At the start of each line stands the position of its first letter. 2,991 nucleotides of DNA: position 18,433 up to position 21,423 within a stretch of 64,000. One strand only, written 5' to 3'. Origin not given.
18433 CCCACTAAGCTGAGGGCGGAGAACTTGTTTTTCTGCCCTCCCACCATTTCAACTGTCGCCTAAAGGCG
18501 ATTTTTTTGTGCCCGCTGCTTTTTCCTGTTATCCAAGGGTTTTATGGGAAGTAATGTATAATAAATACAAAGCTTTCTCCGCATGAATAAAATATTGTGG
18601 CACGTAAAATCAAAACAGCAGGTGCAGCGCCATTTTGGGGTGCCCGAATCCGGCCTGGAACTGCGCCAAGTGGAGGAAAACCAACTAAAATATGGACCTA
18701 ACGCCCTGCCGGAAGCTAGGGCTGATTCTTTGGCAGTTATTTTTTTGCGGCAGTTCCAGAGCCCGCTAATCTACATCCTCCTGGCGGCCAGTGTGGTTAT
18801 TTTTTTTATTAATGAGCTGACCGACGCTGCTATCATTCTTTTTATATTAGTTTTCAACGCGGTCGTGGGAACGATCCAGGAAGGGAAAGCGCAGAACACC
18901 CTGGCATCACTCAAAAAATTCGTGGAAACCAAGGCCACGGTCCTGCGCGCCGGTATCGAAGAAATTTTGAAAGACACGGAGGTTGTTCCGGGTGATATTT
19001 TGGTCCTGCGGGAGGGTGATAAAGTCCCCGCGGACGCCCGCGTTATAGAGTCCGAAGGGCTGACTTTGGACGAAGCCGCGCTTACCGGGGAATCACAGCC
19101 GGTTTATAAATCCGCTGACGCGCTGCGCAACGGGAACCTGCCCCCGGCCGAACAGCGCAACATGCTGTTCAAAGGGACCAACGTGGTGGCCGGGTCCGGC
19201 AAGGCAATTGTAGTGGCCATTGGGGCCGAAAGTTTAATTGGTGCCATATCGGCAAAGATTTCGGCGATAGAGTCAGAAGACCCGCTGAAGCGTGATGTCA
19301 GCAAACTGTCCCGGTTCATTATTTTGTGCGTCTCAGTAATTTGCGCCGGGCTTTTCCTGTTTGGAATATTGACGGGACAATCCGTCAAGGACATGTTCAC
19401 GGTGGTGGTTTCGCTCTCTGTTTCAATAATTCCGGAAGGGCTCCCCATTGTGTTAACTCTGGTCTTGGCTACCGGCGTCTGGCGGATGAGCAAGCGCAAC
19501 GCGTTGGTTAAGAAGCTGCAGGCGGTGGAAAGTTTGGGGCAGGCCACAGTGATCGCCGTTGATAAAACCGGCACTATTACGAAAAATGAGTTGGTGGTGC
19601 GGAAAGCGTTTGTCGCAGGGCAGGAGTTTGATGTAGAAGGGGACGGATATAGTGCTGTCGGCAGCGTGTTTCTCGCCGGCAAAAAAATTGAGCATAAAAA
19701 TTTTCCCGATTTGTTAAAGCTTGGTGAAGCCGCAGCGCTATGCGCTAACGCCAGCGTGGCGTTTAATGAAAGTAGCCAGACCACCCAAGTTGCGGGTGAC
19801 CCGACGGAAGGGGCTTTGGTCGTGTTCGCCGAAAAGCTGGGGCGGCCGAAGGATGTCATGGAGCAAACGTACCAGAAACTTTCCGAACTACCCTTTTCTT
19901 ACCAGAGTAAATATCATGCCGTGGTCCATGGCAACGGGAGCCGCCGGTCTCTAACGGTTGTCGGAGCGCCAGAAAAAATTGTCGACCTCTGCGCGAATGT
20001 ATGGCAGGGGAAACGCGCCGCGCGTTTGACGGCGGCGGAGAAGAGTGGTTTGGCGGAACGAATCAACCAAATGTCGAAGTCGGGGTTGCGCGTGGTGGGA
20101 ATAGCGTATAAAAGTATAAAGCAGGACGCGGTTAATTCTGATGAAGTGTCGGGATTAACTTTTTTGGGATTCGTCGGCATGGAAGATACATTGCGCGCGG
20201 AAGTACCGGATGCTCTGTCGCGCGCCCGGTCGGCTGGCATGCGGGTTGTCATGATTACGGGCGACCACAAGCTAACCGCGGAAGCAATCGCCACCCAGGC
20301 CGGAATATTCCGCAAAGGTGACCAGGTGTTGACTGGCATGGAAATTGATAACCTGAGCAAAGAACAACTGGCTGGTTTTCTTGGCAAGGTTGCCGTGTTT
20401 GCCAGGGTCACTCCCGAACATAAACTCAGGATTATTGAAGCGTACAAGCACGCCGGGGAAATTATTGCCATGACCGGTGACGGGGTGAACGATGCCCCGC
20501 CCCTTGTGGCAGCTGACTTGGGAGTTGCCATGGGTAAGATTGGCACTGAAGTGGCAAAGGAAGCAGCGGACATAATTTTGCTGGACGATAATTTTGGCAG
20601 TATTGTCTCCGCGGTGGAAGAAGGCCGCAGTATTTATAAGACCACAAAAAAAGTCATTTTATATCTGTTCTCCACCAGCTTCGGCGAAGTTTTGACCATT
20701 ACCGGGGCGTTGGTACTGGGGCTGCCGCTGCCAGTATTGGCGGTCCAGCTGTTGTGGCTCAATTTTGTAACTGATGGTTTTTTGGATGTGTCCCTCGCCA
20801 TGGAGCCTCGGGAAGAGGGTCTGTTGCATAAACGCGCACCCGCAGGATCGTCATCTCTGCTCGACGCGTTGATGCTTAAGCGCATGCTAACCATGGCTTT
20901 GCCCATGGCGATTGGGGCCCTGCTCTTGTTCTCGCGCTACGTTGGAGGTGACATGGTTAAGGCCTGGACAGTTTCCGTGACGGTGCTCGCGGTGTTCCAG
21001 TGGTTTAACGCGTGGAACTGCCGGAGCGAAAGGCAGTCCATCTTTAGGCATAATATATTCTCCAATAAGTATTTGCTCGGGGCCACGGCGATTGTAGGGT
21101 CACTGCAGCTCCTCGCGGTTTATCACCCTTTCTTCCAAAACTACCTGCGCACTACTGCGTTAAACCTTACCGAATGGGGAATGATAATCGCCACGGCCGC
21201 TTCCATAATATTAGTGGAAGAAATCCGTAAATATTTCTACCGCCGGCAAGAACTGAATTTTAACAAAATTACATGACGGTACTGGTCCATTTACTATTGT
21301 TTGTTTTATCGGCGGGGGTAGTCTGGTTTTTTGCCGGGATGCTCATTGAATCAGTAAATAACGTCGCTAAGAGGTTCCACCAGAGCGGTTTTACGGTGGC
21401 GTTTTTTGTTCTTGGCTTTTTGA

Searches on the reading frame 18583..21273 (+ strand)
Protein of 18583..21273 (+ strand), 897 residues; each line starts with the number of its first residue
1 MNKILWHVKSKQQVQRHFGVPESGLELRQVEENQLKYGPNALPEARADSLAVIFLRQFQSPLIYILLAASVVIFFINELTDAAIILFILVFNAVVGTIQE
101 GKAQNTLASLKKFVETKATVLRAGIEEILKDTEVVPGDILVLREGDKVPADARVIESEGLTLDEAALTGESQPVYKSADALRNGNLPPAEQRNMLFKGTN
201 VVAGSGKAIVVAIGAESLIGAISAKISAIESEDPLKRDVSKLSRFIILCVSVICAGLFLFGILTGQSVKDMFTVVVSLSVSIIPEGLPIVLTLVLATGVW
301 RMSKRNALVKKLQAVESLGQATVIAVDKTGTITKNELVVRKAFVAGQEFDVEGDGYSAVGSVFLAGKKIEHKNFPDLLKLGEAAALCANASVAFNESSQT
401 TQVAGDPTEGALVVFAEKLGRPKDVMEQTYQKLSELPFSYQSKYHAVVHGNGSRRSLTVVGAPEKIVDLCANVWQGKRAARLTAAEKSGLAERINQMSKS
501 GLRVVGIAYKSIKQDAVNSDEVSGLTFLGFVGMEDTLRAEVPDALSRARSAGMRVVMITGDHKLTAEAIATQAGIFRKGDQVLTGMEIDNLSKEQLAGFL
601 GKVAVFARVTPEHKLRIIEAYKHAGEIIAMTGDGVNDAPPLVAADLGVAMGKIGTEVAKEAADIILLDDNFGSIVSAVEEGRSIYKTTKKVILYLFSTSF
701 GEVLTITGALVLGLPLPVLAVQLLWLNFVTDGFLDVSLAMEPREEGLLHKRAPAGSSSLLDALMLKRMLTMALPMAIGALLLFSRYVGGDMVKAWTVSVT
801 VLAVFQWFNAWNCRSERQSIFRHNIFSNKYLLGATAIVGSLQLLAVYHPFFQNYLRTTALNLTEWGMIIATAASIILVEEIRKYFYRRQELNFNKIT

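Call 91: search_protein_families(library=pfam, proteins=[window:18583-21273:+], max_evalue=0.00001)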
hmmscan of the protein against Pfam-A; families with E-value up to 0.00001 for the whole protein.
window:18583-21273:+ (897 aa): 5 families
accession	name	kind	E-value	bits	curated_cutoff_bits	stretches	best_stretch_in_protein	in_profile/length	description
PF00122.25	E1-E2_ATPase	-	1.7e-45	155.2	28.1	1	114-305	3-181/181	E1-E2 ATPase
PF00689.26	Cation_ATPase_C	-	9e-44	149.8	27.3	1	715-885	1-175/175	Cation transporting ATPase, C-terminus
PF13246.12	Cation_ATPase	-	5.4e-20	71.7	21.7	1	385-472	1-90/91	Cation transport ATPase (P-type)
PF00702.32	Hydrolase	-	7.9e-19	69.2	26.4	1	526-645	86-191/191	haloacid dehalogenase-like hydrolase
PF00690.31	Cation_ATPase_N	-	6.6e-18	64.6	20.4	1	6-72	1-68/69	Cation transporter/ATPase, N-terminus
